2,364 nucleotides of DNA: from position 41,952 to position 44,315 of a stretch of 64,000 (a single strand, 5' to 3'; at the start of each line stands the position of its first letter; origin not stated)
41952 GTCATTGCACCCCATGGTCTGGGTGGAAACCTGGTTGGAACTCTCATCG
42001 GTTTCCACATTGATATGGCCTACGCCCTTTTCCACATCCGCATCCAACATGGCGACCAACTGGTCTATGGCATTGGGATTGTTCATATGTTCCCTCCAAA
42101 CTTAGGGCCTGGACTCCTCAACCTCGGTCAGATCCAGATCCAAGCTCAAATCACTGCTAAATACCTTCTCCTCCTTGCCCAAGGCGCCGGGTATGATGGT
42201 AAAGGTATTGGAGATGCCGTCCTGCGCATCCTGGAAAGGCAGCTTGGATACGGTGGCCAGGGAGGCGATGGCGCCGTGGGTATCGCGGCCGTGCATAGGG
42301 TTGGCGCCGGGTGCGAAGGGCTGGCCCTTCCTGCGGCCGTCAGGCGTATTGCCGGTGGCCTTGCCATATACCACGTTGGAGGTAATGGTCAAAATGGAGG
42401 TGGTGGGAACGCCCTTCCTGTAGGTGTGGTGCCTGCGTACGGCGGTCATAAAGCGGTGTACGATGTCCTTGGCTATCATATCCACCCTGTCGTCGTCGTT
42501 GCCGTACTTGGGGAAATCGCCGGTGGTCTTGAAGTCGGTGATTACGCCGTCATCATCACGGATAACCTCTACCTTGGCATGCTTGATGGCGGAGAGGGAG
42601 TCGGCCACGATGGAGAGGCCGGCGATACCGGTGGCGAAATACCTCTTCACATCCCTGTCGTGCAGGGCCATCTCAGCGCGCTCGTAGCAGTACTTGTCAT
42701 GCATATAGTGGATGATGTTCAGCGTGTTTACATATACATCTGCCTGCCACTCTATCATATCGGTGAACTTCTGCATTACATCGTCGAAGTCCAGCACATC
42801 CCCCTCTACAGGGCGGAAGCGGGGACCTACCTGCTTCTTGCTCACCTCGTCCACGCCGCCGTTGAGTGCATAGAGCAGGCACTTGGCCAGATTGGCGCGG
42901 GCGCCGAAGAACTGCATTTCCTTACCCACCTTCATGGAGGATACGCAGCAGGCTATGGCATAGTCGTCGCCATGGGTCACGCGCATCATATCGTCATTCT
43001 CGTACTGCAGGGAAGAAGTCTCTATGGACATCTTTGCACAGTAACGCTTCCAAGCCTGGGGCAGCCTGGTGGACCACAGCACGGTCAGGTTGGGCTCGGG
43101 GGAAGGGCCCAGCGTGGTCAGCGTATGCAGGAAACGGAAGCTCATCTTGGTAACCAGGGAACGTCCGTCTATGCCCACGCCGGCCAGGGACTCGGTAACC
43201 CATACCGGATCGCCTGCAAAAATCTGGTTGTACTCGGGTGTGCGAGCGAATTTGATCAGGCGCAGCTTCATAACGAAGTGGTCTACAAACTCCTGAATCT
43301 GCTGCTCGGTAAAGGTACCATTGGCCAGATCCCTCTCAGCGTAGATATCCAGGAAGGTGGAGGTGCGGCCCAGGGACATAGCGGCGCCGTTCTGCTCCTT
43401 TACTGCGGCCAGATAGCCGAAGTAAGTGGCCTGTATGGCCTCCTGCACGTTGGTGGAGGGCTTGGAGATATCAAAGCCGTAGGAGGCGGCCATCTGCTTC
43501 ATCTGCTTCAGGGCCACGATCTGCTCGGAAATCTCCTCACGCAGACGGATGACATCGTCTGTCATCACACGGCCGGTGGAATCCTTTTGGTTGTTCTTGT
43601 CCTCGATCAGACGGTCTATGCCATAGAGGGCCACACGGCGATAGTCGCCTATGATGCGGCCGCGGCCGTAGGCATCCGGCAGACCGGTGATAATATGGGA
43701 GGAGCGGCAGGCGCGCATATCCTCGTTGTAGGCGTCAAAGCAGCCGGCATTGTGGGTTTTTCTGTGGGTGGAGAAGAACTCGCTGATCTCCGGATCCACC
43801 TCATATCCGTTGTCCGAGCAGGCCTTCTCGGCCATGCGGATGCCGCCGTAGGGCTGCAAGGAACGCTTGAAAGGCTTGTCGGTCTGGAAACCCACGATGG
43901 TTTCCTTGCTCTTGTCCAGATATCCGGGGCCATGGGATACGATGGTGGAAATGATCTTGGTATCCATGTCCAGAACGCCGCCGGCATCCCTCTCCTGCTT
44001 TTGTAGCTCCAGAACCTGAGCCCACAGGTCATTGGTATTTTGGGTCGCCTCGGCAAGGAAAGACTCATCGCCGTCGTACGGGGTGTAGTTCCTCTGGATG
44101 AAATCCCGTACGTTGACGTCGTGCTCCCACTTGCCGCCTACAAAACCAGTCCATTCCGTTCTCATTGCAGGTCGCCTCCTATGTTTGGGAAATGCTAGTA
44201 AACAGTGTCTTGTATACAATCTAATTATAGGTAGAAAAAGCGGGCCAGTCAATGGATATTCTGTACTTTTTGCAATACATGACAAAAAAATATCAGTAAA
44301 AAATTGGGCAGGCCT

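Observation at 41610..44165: Pyruvate formate-lyase is encoded in pieces: a 687-aa core without the glycyl-radical domain, plus a separately translated 79-aa radical domain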

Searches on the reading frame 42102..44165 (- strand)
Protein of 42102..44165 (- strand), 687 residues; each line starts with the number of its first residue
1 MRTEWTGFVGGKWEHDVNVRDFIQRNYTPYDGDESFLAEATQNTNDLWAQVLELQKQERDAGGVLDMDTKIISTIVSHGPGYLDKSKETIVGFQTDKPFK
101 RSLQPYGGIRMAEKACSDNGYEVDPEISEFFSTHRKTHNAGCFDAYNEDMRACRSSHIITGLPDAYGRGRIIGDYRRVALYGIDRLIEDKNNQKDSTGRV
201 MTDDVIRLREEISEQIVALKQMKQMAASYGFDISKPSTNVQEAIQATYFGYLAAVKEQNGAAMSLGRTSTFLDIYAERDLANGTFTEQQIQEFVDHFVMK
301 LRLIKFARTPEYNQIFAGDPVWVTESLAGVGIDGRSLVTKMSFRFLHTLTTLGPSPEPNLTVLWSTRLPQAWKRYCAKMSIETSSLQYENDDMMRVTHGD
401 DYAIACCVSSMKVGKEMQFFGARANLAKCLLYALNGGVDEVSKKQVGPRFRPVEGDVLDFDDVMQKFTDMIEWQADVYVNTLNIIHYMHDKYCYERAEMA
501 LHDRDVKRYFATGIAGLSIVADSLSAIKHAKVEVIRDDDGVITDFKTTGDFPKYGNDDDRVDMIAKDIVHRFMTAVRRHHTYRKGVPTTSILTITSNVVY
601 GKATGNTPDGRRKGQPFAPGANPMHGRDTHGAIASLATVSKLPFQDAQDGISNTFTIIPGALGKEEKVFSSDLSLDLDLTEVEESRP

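Call 3: search_protein_families(library=pfam, proteins=[window:42102-44165:-], max_evalue=0.01)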
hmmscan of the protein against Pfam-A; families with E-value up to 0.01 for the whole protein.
window:42102-44165:- (687 aa): 3 families
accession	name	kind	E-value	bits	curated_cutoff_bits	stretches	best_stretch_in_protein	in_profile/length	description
PF02901.20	PFL-like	-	8.4e-216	719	24.3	1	18-601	6-647/647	Pyruvate formate lyase-like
PF01228.26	Gly_radical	-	4.7e-09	37.2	22.2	1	617-667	1-51/106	Glycine radical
PF11230.13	YjjI-like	-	0.0031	16.3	23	1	356-414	162-221/485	Glycyl radical enzyme YjjI-like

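Call 5: search_protein_families(library=ncbifam, proteins=[window:42102-44165:-], max_evalue=0.01)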
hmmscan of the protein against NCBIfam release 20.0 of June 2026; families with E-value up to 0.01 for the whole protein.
window:42102-44165:- (687 aa): 9 families
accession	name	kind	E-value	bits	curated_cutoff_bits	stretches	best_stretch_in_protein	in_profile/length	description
TIGR01255.1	pyr_form_ly_1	equivalog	0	1090.1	994.2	1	5-673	2-670/744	formate C-acetyltransferase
TIGR01774.1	PFL2-3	subfamily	1.7e-51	175.4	678.2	1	234-666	248-712/786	formate C-acetyltransferase/glycerol dehydratase family glycyl radical enzyme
NF007437.0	PRK09983.1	equivalog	8e-28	97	1109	2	548-662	573-688/765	formate C-acetyltransferase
NF043068.1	glycl_HYPD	equivalog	3.8e-26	91.4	1100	1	235-645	246-691/784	trans-4-hydroxy-L-proline dehydratase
TIGR04394.1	choline_CutC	equivalog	1.3e-25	90.1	1050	2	550-666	600-715/789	choline trimethylamine-lyase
NF048011.1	SfplDhtHpsGDes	equivalog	7e-21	74.2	1000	1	220-638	262-718/821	(2S)-3-sulfopropanediol dehydratase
NF033718.1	indole_decarb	equivalog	9.6e-21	73.7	1100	2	549-643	678-773/868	indoleacetate decarboxylase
NF033715.1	glycyl_HPDL_Lrg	equivalog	1.1e-20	73.1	1150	2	234-378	321-464/901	4-hydroxyphenylacetate decarboxylase large subunit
NF048009.1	SfplDhtHpfGKleb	equivalog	7.4e-17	60.7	1000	1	394-650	444-735/824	(2S)-3-sulfopropanediol dehydratase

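Call 7: find_homologous_proteins(query=window:42102-44165:-)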
Query window:42102-44165:- (687 aa): 8000 proteins with E <= 0.001 among 8000 candidates; the best 120 are listed.
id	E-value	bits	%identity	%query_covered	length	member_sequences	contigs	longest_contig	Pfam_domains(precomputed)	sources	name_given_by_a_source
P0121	0.0e+0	1437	89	99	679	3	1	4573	PF02901.21,PF01228.27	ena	-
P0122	0.0e+0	1431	88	99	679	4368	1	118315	PF02901.21,PF01228.27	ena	-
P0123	0.0e+0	1424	-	-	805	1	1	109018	PF02901.21,PF01228.27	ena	-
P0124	0.0e+0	1417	-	-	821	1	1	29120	PF02901.21,PF11230.14,PF01228.27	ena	-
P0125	0.0e+0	1415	88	99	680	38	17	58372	PF02901.21,PF01228.27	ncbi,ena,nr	ncbi:MAG: formate C-acetyltransferase [Lachnospiraceae bacterium]|nr:formate C-acetyltransferase [La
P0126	0.0e+0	1409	87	99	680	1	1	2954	PF02901.21,PF01228.27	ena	-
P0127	0.0e+0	1399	88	99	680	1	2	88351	PF02901.21,PF01228.27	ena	-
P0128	0.0e+0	1395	87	99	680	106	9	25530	PF02901.21,PF01228.27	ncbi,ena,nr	ncbi:MAG: formate C-acetyltransferase [Lachnospiraceae bacterium]|nr:formate C-acetyltransferase [La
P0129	0.0e+0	1389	86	99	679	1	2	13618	PF02901.21,PF01228.27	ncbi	-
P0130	0.0e+0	1387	86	98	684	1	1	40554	PF02901.21,PF01228.27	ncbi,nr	ncbi:MAG: formate C-acetyltransferase [Eubacteriales bacterium]|nr:formate C-acetyltransferase [Euba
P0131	0.0e+0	1386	85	99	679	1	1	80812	PF02901.21,PF01228.27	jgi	-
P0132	0.0e+0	1386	86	99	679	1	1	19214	PF02901.21,PF01228.27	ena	-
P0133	0.0e+0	1385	86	99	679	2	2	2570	PF02901.21,PF01228.27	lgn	-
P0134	0.0e+0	1384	85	99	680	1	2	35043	PF02901.21,PF01228.27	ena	-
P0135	0.0e+0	1384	84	99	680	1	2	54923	PF02901.21,PF01228.27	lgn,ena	-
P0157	0.0e+0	1371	85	99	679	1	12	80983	PF02901.21,PF01228.27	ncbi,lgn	-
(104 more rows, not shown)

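Call 13: find_encoding_contigs(protein=P0125, flank=4000, max_places=3)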
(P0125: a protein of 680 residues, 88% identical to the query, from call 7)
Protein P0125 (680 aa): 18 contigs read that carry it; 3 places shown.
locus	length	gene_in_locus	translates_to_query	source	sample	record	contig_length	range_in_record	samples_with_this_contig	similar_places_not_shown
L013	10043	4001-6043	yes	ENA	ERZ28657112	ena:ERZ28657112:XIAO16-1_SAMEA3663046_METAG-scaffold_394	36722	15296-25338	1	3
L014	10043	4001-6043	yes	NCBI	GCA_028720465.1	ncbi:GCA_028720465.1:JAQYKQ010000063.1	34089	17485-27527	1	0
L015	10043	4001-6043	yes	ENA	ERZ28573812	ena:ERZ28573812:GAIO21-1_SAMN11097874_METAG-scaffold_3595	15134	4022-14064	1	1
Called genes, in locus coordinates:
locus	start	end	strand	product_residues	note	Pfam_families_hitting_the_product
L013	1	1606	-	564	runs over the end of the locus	PF08239:SH3_3, PF18348:SH3_16 (faint), PF00704:Glyco_hydro_18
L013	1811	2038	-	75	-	-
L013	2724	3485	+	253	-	PF05389:MecA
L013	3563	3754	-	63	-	PF08984:DUF1858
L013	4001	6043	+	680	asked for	PF02901:PFL-like, PF01228:Gly_radical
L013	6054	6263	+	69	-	-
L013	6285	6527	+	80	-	PF01228:Gly_radical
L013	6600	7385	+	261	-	PF13353:Fer4_12, PF04055:Radical_SAM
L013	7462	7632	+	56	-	PF00037:Fer4 (weak), PF12797:Fer4_2 (faint), PF13237:Fer4_10 (weak), PF14697:Fer4_21 (faint), PF12838:Fer4_7, PF13187:Fer4_9, PF00037:Fer4, PF12837:Fer4_6 (weak), +5 more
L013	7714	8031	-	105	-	-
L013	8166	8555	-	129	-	PF03796:DnaB_C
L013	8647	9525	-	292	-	-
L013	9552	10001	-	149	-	PF01281:Ribosomal_L9_N, PF03948:Ribosomal_L9_C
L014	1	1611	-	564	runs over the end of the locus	PF08239:SH3_3, PF18348:SH3_16 (faint), PF00704:Glyco_hydro_18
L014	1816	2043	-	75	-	-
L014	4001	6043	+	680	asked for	PF02901:PFL-like, PF01228:Gly_radical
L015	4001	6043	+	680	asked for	PF02901:PFL-like, PF01228:Gly_radical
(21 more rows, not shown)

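Call 14: find_encoding_contigs(protein=P0157, flank=4000, max_places=3)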
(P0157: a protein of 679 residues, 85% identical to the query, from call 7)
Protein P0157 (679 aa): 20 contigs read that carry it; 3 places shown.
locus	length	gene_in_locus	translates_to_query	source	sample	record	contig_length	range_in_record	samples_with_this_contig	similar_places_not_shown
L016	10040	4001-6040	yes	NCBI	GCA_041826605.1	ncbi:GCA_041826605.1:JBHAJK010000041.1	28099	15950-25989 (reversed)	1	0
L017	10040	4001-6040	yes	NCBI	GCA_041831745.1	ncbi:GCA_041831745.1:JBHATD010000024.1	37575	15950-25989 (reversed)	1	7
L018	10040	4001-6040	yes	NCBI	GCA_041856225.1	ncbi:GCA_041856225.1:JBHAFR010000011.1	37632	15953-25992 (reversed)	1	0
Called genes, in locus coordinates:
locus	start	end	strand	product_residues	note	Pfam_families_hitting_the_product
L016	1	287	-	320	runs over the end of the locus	PF06325:PrmA, PF05175:MTS (weak)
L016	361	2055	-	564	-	PF08239:SH3_3 (weak), PF00704:Glyco_hydro_18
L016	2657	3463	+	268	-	PF05389:MecA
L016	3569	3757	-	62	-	PF08984:DUF1858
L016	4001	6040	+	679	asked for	PF02901:PFL-like, PF01228:Gly_radical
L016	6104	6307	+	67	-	-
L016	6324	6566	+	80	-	PF01228:Gly_radical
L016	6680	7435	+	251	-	PF13353:Fer4_12, PF04055:Radical_SAM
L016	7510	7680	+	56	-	PF00037:Fer4, PF12837:Fer4_6 (weak), PF13237:Fer4_10, PF14697:Fer4_21, PF12838:Fer4_7, PF13187:Fer4_9, PF12797:Fer4_2 (weak), PF00037:Fer4, +7 more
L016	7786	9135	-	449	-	PF00772:DnaB, PF03796:DnaB_C, PF13481:AAA_25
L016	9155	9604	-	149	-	PF01281:Ribosomal_L9_N, PF03948:Ribosomal_L9_C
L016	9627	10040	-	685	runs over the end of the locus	PF24898:GGDEF_GdpP, PF01368:DHH, PF02272:DHHA1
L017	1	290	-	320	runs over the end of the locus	PF06325:PrmA, PF05175:MTS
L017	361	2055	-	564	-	PF08239:SH3_3 (weak), PF00704:Glyco_hydro_18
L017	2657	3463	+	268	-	PF05389:MecA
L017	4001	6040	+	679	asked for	PF02901:PFL-like, PF01228:Gly_radical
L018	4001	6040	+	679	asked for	PF02901:PFL-like, PF01228:Gly_radical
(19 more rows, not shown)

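Call 49: list_cluster_members(proteins=[window:42102-44165:-, window:41886-42086:-, window:41610-41849:-])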
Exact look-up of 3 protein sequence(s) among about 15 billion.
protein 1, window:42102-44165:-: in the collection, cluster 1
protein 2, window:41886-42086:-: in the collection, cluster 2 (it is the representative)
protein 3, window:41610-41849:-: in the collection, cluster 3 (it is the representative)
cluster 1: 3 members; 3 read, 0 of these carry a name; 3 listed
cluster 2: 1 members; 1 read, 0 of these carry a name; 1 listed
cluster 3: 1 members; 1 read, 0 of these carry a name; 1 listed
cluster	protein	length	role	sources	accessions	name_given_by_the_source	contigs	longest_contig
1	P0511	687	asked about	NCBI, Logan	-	-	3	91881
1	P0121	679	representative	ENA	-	-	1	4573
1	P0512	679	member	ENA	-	-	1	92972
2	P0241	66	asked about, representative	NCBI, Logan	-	-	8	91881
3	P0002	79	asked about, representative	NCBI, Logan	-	-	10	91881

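Call 74: search_protein_families(library=ncbifam, proteins=[L013:6285-6527:+], max_evalue=0.00001)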
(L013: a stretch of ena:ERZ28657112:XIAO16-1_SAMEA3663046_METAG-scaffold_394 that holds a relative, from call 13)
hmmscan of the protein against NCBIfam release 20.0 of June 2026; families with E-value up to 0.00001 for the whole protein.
L013:6285-6527:+ (80 aa): 12 families
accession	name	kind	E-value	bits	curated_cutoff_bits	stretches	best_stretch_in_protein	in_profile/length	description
NF038360.1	rad_fix_GrcA3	exception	5.8e-47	157.7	158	1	4-79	2-77/78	autonomous glycyl radical cofactor GrcA3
NF008341.1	PRK11127.1-1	equivalog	3.1e-31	107.2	145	1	19-79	19-79/80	autonomous glycyl radical cofactor GrcA2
TIGR01255.1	pyr_form_ly_1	equivalog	1.7e-28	99.5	994.2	1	3-79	662-743/744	formate C-acetyltransferase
TIGR04365.1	spare_glycyl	equivalog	1.8e-28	99.3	170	1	19-79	65-125/126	autonomous glycyl radical cofactor GrcA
TIGR01774.1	PFL2-3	subfamily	2.7e-17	62.3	678.2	1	7-77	713-784/786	formate C-acetyltransferase/glycerol dehydratase family glycyl radical enzyme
NF048011.1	SfplDhtHpsGDes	equivalog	3.5e-17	62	1000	1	8-78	750-820/821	(2S)-3-sulfopropanediol dehydratase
NF043068.1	glycl_HYPD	equivalog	4.2e-17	61.5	1100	1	6-76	711-781/784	trans-4-hydroxy-L-proline dehydratase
NF007437.0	PRK09983.1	equivalog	1.1e-14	53.5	1109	1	4-77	690-763/765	formate C-acetyltransferase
NF048009.1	SfplDhtHpfGKleb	equivalog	1.1e-13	50.2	1000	1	8-75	753-820/824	(2S)-3-sulfopropanediol dehydratase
NF033718.1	indole_decarb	equivalog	4.4e-13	48.3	1100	1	9-76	798-865/868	indoleacetate decarboxylase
NF033715.1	glycyl_HPDL_Lrg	equivalog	1.6e-12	46.1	1150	1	10-75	832-897/901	4-hydroxyphenylacetate decarboxylase large subunit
TIGR04394.1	choline_CutC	equivalog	1.2e-11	43.9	1050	1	7-76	716-785/789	choline trimethylamine-lyase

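Call 90: find_encoding_contigs(protein=P0124, flank=3000, max_places=2)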
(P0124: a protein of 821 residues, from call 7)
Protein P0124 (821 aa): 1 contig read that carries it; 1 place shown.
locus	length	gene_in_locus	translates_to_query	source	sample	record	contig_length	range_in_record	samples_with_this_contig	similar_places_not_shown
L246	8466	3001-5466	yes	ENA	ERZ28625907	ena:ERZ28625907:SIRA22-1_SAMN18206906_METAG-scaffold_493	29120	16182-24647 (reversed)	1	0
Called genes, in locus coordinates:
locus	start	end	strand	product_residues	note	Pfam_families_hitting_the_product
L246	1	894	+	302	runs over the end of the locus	-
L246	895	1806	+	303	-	PF00005:ABC_tran, PF13304:AAA_21, PF13732:DrrA1-3_C (weak)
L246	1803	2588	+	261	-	PF12679:ABC2_membrane_2, PF12698:ABC2_membrane_3 (weak)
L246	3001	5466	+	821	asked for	PF02901:PFL-like, PF11230:YjjI-like (faint), PF02901:PFL-like, PF01228:Gly_radical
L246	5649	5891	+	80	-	PF01228:Gly_radical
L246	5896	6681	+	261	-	PF13353:Fer4_12, PF04055:Radical_SAM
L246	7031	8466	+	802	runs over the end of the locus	PF00133:tRNA-synt_1, PF01406:tRNA-synt_1e (faint), PF09334:tRNA-synt_1g, PF13603:tRNA-synt_1_2, PF00133:tRNA-synt_1, PF08264:Anticodon_1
